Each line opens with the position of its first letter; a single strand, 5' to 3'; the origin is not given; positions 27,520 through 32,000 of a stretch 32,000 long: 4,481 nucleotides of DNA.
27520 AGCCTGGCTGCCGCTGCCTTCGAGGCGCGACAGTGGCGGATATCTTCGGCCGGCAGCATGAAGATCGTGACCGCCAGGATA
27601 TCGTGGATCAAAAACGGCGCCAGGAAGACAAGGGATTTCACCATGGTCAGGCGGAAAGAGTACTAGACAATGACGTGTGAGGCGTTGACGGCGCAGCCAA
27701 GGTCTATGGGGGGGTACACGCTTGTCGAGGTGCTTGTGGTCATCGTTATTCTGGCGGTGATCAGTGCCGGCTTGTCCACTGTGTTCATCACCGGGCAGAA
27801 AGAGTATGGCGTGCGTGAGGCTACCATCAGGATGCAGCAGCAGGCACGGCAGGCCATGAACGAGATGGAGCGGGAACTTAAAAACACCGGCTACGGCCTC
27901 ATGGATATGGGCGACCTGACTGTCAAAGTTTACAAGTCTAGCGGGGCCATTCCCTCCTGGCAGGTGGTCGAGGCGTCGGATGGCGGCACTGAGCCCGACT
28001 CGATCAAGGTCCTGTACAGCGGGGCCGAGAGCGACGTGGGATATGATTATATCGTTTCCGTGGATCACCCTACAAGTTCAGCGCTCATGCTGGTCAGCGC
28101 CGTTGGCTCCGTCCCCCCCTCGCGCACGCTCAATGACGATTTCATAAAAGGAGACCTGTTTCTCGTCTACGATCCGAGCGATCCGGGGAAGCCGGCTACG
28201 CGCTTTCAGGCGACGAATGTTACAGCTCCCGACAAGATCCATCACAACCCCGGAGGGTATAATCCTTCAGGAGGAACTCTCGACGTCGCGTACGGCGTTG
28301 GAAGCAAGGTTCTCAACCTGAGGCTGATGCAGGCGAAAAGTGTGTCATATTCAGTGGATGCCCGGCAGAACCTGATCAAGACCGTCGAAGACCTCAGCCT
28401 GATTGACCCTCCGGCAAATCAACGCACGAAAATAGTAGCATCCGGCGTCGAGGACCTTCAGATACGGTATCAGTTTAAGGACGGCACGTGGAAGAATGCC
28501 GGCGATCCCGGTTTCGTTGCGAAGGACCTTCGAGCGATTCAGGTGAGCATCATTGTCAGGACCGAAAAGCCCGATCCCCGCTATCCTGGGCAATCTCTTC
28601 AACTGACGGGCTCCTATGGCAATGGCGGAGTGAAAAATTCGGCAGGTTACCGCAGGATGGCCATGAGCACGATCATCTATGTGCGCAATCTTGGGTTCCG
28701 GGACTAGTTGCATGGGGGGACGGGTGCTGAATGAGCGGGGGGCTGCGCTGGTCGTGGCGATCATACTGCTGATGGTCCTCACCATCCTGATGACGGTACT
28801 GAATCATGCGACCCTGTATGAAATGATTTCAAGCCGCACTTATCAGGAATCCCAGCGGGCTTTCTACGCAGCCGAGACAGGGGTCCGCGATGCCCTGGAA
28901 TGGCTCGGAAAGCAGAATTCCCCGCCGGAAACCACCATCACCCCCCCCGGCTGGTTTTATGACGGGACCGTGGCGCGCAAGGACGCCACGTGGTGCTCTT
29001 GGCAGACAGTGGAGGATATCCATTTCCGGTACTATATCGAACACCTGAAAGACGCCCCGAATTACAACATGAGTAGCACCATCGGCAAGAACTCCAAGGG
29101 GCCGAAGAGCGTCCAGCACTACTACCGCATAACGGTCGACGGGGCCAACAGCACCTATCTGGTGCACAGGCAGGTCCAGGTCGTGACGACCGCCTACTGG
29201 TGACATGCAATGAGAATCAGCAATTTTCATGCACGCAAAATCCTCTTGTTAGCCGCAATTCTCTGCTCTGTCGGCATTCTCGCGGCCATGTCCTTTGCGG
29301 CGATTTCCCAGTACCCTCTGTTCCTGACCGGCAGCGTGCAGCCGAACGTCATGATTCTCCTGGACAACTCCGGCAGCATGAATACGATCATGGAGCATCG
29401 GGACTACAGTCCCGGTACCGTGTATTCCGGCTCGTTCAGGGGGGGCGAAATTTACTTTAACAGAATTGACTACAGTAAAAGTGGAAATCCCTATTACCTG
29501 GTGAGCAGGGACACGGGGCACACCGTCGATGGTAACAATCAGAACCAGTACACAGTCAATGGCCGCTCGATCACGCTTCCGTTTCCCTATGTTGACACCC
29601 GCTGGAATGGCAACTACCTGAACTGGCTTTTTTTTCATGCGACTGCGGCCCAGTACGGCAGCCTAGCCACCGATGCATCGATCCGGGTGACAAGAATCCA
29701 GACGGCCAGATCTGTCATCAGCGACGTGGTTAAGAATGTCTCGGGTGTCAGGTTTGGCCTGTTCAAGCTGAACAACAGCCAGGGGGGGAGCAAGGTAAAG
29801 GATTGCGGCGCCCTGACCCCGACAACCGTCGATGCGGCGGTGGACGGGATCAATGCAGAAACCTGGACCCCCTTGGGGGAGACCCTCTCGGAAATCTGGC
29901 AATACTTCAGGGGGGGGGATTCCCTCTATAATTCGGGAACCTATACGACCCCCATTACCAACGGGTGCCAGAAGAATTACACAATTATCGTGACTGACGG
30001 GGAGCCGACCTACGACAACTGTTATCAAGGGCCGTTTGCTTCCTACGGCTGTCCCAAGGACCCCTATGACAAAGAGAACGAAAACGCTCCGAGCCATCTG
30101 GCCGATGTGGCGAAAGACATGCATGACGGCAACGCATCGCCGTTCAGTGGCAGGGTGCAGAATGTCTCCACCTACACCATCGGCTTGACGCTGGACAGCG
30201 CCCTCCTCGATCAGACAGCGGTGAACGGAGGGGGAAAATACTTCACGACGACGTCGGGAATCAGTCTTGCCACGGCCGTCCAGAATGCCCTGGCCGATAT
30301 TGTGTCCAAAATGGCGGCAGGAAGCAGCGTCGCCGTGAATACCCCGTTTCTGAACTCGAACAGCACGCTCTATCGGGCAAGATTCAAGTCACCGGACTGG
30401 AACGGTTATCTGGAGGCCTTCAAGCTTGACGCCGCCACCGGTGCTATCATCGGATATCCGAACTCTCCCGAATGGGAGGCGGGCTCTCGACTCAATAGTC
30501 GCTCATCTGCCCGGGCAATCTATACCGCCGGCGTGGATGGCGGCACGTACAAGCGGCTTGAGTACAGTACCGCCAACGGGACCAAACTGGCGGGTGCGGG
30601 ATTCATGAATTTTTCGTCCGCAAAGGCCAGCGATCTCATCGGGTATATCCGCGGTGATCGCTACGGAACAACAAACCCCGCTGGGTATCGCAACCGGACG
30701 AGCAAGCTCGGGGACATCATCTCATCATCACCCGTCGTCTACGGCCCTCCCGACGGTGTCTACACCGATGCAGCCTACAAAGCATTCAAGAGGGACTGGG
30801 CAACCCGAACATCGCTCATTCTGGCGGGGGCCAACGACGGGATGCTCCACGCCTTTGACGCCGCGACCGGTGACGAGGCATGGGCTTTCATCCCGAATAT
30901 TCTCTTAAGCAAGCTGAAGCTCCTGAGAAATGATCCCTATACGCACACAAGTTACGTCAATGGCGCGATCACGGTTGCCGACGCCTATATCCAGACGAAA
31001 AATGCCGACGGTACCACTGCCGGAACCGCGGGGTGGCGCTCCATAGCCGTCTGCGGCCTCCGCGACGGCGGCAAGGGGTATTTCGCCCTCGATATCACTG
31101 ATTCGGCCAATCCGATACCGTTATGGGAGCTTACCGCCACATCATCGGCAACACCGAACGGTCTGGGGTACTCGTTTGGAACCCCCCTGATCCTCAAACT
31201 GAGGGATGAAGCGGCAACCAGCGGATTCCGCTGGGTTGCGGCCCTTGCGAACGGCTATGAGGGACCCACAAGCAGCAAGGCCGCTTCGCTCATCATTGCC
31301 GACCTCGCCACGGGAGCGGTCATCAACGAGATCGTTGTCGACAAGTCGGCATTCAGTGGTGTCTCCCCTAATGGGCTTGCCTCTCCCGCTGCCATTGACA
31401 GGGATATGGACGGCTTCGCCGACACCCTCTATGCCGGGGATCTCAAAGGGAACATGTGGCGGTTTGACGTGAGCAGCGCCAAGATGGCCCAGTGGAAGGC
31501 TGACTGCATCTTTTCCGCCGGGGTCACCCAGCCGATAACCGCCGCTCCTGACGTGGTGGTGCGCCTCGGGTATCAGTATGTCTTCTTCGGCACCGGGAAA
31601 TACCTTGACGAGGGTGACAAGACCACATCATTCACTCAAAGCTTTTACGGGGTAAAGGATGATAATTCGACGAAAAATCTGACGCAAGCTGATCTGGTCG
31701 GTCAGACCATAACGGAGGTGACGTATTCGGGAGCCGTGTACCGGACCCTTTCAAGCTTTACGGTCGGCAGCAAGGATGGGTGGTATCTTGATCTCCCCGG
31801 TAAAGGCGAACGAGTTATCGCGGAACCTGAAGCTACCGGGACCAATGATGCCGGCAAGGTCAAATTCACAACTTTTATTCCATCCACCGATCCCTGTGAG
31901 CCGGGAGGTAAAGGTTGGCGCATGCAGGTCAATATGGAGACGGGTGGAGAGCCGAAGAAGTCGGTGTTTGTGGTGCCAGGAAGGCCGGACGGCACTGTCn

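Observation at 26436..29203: Secreted single-haem-motif / DUF4124-like protein heads a minor-pilin (pilV-W-X-Y1) operon behind a sigma-54-like promoter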

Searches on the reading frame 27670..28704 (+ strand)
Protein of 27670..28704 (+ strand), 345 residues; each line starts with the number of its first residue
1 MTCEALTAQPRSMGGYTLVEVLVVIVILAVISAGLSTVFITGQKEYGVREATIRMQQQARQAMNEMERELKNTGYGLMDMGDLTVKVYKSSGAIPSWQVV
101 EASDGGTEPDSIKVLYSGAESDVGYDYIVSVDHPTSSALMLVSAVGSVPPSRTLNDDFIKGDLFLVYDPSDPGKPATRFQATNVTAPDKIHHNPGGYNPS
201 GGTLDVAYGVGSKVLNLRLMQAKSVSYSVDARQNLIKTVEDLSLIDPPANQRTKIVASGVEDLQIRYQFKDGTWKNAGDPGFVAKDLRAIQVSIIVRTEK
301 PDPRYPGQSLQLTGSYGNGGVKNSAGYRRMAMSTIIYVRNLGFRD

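Call 6: search_protein_families(library=pfam, proteins=[window:27670-28704:+], max_evalue=1)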
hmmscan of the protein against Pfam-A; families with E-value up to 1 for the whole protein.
window:27670-28704:+ (345 aa): 5 families
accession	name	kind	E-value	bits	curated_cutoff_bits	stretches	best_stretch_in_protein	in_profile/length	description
PF07963.17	N_methyl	-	6.3e-07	29.2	21.2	1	14-35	5-26/27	Prokaryotic N-terminal methylation motif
PF16074.10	PilW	-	0.00014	22.3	26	1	248-340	23-124/124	Type IV Pilus-assembly protein W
PF20795.3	DUF6841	-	0.0019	19.2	27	1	52-126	46-120/129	NTF2-like protein (DUF6841)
PF09070.16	PFU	-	0.11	13.1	26.2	1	82-134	16-64/113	PFU (PLAA family ubiquitin binding)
PF17229.7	SMG1_N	-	0.23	12.6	25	1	168-219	26-77/106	Serine/threonine-protein kinase SMG1 N-terminal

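Call 7: search_protein_families(library=ncbifam, proteins=[window:27670-28704:+], max_evalue=1)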
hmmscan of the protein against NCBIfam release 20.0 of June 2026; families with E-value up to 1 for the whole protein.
window:27670-28704:+ (345 aa): 16 families
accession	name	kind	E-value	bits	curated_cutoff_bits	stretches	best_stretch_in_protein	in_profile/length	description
TIGR01711.1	gspJ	equivalog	2.3e-05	24.3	64.85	1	14-72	1-59/192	type II secretion system minor pseudopilin GspJ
NF041013.1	T4P_ComGE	equivalog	6e-05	23.1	49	1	15-72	5-63/83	competence type IV pilus minor pilin ComGE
NF007848.0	PRK10557.1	equivalog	9.5e-05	21.8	120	1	8-76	5-73/192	prepilin peptidase-dependent protein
TIGR02532.1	IV_pilin_GFxxxE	domain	0.00014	21.5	16.3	1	15-34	3-22/24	prepilin-type N-terminal cleavage/methylation domain-containing protein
TIGR02599.1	TIGR02599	subfamily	0.00017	21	256.5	1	15-72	1-58/361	Verru_Chthon cassette protein C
TIGR01708.2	typeII_sec_gspH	equivalog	0.00046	20.2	80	1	15-65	3-53/169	type II secretion system minor pseudopilin GspH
NF041002.1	pilin_ComGF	equivalog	0.00049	20.3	80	1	15-75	3-61/139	competence type IV pilus minor pilin ComGF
NF007800.0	PRK10506.1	equivalog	0.00091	19.1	158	1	13-69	8-57/163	prepilin peptidase-dependent protein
TIGR01710.1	typeII_sec_gspG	equivalog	0.012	15.6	88.85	1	15-64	2-50/134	type II secretion system major pseudopilin GspG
NF040982.1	ComGD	equivalog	0.017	15.5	70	1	15-59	3-47/139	competence type IV pilus minor pilin ComGD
TIGR02596.1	TIGR02596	subfamily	0.018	15.1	70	1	16-66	1-44/196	Verru_Chthon cassette protein D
NF007862.0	PRK10574.1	equivalog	0.031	14.4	138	1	14-33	5-24/145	prepilin peptidase-dependent pilin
NF006453.0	PRK08808.1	equivalog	0.13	11.3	295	1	11-45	4-35/211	type II secretion system protein J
NF047827.1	T3SSXpsH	equivalog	0.22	11.3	160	0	15-62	2-49/145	type II secretion system protein XpsH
NF040999.1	pilin_ComGC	equivalog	0.24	11.6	75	1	15-31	3-19/84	competence type IV pilus major pilin ComGC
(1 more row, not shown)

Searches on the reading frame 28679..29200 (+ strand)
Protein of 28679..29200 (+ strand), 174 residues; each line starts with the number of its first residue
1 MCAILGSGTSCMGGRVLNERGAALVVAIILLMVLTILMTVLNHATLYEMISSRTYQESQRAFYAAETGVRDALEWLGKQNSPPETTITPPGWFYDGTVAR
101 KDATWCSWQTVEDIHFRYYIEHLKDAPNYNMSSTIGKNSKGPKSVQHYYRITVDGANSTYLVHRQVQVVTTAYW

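Call 6: search_protein_families(library=pfam, proteins=[window:28679-29200:+], max_evalue=1)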
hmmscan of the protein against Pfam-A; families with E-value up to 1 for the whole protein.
window:28679-29200:+ (174 aa): 3 families
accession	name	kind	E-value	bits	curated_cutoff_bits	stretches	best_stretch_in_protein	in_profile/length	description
PF14341.11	PilX_N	-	1.7e-15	57.1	25.5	1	20-70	1-51/51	PilX N-terminal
PF13681.11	PilX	-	0.026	15.4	27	1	117-155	39-72/89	Type IV pilus assembly protein PilX C-term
PF13773.12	DUF4170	-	0.12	12.8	25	1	91-123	28-60/60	Domain of unknown function (DUF4170)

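Call 7: search_protein_families(library=ncbifam, proteins=[window:28679-29200:+], max_evalue=1)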
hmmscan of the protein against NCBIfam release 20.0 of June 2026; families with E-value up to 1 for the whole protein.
window:28679-29200:+ (174 aa): 3 families
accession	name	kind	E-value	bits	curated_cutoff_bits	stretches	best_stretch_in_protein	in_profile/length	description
TIGR02600.1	Verru_Chthon_A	subfamily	0.0023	15.9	332.3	1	21-70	1-50/1296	Verru_Chthon cassette protein A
NF037980.1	T2SS_GspK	equivalog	0.0068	16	130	1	19-81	1-65/307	type II secretion system minor pseudopilin GspK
NF051896.1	tapirin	equivalog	0.081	11.2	600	1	18-68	16-66/660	cellulose-binding protein tapirin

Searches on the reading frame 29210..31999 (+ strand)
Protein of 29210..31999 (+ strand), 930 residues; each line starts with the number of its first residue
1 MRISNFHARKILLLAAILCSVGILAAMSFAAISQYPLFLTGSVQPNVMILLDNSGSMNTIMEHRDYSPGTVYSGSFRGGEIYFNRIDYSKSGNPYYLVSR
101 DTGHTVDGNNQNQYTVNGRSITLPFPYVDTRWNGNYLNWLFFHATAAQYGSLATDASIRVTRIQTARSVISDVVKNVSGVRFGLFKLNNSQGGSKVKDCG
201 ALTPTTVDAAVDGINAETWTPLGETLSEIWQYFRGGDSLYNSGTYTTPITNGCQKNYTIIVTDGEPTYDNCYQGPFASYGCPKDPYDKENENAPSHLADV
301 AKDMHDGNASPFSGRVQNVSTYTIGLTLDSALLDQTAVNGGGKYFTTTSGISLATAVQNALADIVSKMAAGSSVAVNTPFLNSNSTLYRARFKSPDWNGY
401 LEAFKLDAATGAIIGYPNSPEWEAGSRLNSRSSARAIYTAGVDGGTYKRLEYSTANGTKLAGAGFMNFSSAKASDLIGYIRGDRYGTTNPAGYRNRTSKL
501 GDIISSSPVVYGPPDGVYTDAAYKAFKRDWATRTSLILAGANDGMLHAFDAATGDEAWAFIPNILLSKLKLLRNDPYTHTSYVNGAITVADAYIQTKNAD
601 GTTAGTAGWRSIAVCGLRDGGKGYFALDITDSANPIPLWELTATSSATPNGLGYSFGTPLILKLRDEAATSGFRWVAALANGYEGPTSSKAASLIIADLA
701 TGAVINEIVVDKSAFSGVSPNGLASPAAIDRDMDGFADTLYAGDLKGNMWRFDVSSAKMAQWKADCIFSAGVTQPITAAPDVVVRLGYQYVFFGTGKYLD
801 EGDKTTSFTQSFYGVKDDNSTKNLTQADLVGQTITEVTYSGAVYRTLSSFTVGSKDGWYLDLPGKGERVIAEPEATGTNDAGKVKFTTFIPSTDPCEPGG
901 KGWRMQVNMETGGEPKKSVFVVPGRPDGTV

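Call 6: search_protein_families(library=pfam, proteins=[window:29210-31999:+], max_evalue=1)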
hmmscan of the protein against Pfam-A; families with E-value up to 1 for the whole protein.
window:29210-31999:+ (930 aa): 3 families
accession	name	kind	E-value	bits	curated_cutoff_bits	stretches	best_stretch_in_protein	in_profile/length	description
PF05567.17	T4P_PilY1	-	6.3e-43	147.7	28.1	1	500-836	1-400/411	PilY1 beta-propeller domain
PF13360.13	PQQ_2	-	0.0051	16.9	27.6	0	692-779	128-207/233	Outer membrane protein assembly factor BamB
PF13519.12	VWA_2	-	0.22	12.6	27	0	47-59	1-13/107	von Willebrand factor type A domain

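Call 7: search_protein_families(library=ncbifam, proteins=[window:29210-31999:+], max_evalue=1)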
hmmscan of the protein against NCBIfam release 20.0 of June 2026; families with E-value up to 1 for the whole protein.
window:29210-31999:+ (930 aa): 3 families
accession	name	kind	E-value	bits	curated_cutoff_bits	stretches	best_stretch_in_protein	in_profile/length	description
NF040838.1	T4_PilC_Neiss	equivalog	1.3e-31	109.5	350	1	541-840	536-836/1037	PilC family type IV pilus tip adhesin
TIGR03300.1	assembly_YfgL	equivalog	0.0045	15.7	285.2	1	534-560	145-171/377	outer membrane protein assembly factor BamB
NF033757.1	gliding_CglB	equivalog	0.035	13.1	200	1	43-64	33-54/402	adventurous gliding motility lipoprotein CglB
